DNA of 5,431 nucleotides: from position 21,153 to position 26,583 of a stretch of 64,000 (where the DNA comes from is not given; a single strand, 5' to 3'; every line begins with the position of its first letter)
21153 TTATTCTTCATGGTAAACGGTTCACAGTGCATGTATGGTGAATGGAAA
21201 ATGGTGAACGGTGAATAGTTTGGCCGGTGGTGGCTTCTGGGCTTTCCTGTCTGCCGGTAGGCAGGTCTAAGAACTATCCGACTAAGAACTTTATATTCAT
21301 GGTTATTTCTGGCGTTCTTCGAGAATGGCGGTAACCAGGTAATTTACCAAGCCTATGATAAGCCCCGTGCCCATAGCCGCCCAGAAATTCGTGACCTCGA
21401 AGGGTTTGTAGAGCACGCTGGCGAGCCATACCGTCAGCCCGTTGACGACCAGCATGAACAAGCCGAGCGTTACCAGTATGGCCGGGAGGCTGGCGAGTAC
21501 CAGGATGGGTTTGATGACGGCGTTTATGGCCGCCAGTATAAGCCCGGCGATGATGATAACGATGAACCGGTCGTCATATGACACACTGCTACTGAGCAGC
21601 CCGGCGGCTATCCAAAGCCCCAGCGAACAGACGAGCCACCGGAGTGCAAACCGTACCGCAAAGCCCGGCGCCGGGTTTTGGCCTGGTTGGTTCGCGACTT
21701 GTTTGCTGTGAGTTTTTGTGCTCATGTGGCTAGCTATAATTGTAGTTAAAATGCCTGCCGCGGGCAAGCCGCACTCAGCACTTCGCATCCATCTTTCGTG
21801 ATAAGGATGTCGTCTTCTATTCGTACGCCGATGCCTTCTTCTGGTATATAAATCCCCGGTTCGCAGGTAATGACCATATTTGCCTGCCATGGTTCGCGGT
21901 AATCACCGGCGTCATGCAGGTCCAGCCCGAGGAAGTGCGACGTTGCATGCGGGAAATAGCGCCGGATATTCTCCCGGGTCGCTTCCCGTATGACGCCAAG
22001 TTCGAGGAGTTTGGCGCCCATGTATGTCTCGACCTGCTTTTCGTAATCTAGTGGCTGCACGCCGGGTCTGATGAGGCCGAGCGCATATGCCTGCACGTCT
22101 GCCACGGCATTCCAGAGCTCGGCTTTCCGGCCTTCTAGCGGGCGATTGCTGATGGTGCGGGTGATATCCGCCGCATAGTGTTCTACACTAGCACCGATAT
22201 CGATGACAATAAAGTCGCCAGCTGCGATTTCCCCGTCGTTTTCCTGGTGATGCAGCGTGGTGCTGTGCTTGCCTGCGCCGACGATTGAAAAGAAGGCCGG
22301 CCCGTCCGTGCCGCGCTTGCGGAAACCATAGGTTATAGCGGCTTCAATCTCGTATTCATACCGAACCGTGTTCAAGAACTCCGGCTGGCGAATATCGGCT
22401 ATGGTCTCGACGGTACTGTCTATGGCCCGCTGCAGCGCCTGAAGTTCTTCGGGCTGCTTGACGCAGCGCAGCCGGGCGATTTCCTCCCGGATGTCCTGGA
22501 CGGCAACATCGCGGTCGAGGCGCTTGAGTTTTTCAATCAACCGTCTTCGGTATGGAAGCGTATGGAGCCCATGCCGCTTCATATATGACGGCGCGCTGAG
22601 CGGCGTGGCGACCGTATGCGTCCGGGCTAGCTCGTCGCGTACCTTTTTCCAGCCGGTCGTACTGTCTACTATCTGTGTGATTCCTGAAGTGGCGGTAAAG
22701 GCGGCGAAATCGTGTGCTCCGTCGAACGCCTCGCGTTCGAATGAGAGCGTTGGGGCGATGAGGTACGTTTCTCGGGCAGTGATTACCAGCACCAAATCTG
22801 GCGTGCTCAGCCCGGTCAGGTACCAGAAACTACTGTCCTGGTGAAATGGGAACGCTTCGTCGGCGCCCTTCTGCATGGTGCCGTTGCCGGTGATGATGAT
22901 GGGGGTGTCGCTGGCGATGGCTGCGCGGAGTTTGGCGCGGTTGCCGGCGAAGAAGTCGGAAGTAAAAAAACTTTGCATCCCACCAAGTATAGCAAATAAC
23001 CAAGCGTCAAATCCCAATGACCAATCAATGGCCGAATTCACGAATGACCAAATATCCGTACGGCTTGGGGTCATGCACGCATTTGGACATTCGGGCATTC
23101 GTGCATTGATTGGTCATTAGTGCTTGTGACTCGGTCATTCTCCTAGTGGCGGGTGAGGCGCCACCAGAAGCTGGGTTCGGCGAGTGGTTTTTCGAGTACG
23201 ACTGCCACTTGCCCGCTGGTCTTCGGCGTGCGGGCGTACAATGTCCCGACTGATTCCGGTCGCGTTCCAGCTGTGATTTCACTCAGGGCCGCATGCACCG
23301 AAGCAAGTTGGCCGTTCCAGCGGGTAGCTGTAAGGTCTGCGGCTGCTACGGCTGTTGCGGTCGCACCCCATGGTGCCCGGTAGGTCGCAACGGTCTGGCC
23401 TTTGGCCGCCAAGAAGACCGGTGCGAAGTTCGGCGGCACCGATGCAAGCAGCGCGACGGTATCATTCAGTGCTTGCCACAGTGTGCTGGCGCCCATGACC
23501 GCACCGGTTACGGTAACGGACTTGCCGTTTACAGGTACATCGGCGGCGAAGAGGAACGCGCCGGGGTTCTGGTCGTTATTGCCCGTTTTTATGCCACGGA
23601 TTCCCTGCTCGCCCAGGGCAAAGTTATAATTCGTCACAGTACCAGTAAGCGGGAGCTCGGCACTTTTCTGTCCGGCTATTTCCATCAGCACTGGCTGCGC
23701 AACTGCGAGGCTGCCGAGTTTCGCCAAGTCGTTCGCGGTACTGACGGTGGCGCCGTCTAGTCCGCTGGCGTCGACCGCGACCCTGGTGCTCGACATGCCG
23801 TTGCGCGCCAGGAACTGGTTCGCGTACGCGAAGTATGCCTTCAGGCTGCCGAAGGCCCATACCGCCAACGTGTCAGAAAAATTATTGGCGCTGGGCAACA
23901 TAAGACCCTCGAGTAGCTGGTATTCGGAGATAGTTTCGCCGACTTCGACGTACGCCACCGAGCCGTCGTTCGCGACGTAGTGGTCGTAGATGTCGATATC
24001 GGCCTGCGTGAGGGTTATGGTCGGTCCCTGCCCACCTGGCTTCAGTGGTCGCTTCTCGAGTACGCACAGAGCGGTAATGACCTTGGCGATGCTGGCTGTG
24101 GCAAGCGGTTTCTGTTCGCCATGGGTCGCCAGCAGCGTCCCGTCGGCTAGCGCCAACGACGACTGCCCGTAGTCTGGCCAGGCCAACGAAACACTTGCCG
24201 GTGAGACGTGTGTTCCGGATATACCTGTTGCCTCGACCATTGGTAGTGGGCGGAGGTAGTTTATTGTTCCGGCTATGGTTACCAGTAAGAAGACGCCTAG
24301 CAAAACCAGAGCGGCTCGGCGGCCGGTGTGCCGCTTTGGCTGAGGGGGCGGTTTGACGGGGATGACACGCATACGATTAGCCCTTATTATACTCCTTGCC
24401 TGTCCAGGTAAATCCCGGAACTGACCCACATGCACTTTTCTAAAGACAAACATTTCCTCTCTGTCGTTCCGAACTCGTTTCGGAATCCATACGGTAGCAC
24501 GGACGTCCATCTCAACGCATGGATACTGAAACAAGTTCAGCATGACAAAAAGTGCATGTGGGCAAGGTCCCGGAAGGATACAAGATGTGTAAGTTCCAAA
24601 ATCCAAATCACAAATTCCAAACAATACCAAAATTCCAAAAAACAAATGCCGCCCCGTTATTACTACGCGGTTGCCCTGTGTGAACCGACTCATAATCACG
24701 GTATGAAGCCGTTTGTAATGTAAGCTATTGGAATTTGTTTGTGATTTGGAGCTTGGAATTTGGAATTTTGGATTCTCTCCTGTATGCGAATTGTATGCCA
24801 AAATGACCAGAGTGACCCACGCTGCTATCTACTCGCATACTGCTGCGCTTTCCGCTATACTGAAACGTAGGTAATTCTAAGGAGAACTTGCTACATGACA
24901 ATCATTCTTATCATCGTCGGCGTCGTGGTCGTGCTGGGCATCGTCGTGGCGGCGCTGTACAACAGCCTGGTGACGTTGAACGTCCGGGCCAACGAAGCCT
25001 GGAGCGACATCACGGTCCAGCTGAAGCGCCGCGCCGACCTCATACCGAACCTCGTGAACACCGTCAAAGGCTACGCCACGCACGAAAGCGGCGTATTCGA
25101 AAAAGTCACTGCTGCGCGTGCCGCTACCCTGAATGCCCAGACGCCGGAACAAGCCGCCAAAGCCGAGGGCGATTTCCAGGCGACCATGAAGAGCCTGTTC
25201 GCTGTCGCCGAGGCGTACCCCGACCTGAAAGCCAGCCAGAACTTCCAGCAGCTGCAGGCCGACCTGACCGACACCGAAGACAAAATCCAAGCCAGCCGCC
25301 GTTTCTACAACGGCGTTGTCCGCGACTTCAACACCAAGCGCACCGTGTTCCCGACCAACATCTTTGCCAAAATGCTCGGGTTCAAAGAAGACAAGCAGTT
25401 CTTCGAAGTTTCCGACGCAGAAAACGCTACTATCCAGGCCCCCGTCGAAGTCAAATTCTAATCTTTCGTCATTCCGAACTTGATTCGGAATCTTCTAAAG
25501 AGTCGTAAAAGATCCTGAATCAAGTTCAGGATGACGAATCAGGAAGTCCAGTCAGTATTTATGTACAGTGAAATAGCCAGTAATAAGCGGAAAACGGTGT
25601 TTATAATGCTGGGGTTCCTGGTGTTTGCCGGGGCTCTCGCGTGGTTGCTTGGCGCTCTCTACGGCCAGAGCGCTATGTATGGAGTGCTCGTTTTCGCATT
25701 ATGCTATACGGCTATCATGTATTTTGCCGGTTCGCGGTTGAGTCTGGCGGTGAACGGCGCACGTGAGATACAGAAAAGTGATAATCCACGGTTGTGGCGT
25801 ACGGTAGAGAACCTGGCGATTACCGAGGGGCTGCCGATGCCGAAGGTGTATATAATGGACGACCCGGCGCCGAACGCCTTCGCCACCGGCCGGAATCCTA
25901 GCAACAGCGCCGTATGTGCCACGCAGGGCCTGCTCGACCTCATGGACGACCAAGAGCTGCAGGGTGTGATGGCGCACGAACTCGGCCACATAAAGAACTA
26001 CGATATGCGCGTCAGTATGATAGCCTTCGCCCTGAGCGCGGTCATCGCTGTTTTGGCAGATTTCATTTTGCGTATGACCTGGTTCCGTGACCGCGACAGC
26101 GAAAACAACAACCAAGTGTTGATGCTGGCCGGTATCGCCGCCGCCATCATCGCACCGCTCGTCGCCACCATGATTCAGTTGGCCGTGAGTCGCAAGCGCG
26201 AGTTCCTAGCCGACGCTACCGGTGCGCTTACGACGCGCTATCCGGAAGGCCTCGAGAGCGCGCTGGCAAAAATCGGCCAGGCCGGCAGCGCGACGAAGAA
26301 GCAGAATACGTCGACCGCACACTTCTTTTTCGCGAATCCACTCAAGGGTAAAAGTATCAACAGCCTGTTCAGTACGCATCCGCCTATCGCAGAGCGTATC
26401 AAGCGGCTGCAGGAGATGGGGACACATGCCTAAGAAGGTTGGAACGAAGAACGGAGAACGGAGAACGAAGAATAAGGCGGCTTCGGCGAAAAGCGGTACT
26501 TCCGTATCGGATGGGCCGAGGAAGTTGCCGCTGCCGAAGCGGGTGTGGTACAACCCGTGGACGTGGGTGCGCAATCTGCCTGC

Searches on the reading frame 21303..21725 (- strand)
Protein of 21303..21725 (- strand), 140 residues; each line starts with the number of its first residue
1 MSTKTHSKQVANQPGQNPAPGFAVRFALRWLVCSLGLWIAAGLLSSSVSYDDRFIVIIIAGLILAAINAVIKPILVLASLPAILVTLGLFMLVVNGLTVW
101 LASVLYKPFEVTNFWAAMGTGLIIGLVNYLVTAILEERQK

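Call 31: search_protein_families(library=pfam, proteins=[window:21303-21725:-], max_evalue=0.001)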
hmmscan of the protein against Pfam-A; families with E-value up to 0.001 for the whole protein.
window:21303-21725:- (140 aa): 1 family
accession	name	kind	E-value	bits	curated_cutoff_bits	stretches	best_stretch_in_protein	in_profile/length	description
PF04020.18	Phage_holin_4_2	-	7.1e-25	88.1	28.8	1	25-129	2-104/105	Mycobacterial 4 TMS phage holin, superfamily IV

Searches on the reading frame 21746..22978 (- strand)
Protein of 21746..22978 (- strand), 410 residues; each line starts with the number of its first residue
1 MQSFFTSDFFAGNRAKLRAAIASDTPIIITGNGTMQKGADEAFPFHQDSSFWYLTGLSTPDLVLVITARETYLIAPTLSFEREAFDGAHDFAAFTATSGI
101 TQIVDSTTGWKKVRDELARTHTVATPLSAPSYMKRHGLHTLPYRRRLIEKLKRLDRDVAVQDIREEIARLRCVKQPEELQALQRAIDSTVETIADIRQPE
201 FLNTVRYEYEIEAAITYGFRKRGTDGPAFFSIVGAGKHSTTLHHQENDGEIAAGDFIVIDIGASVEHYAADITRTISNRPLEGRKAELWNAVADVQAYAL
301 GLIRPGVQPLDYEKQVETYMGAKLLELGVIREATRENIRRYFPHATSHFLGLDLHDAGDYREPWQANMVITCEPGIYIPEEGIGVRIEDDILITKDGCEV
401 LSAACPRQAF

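Call 31: search_protein_families(library=pfam, proteins=[window:21746-22978:-], max_evalue=0.001)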
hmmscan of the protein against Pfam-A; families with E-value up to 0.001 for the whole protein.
window:21746-22978:- (410 aa): 2 families
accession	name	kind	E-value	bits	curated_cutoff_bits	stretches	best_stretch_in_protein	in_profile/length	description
PF00557.29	Peptidase_M24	-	3e-44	151.7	23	1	186-395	7-208/208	Metallopeptidase family M24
PF05195.22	AMP_N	-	1.1e-15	57.9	24.6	1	10-113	1-110/121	Aminopeptidase P, N-terminal domain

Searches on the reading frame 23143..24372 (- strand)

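Call 31: search_protein_families(library=pfam, proteins=[window:23143-24372:-], max_evalue=0.001)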
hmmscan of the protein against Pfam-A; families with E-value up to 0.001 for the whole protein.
window:23143-24372:- (409 aa): 1 family
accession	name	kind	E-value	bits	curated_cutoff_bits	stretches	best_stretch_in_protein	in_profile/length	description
PF00768.25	Peptidase_S11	-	1.3e-16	61.2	27.6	1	78-296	23-238/239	D-alanyl-D-alanine carboxypeptidase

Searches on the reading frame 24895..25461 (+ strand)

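Call 31: search_protein_families(library=pfam, proteins=[window:24895-25461:+], max_evalue=0.001)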
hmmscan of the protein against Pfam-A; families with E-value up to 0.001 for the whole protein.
window:24895-25461:+ (188 aa): 1 family
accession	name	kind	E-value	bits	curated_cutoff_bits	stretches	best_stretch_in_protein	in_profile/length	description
PF04011.17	LemA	-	8e-58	194.9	26.2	1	35-188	1-149/149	LemA family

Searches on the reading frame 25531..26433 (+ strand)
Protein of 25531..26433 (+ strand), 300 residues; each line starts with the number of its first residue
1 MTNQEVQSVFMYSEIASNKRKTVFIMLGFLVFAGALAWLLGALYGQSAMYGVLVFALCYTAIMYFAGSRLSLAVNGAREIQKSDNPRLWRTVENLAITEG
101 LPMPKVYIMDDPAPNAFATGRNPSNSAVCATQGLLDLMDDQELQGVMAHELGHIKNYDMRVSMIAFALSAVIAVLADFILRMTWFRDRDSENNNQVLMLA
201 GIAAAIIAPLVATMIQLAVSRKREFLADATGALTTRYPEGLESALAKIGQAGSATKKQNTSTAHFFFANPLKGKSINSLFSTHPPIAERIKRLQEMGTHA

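Call 32: search_protein_families(library=pfam, proteins=[window:25531-26433:+], max_evalue=0.001)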
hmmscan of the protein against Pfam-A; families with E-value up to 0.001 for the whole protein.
window:25531-26433:+ (300 aa): 2 families
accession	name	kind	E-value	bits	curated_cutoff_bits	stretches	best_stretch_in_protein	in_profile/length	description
PF01435.24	Peptidase_M48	-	1e-36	126.9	20.3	1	84-296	3-185/186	Peptidase family M48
PF05569.17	Peptidase_M56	-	0.00097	18.8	31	0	74-169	129-219/296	BlaR1 peptidase M56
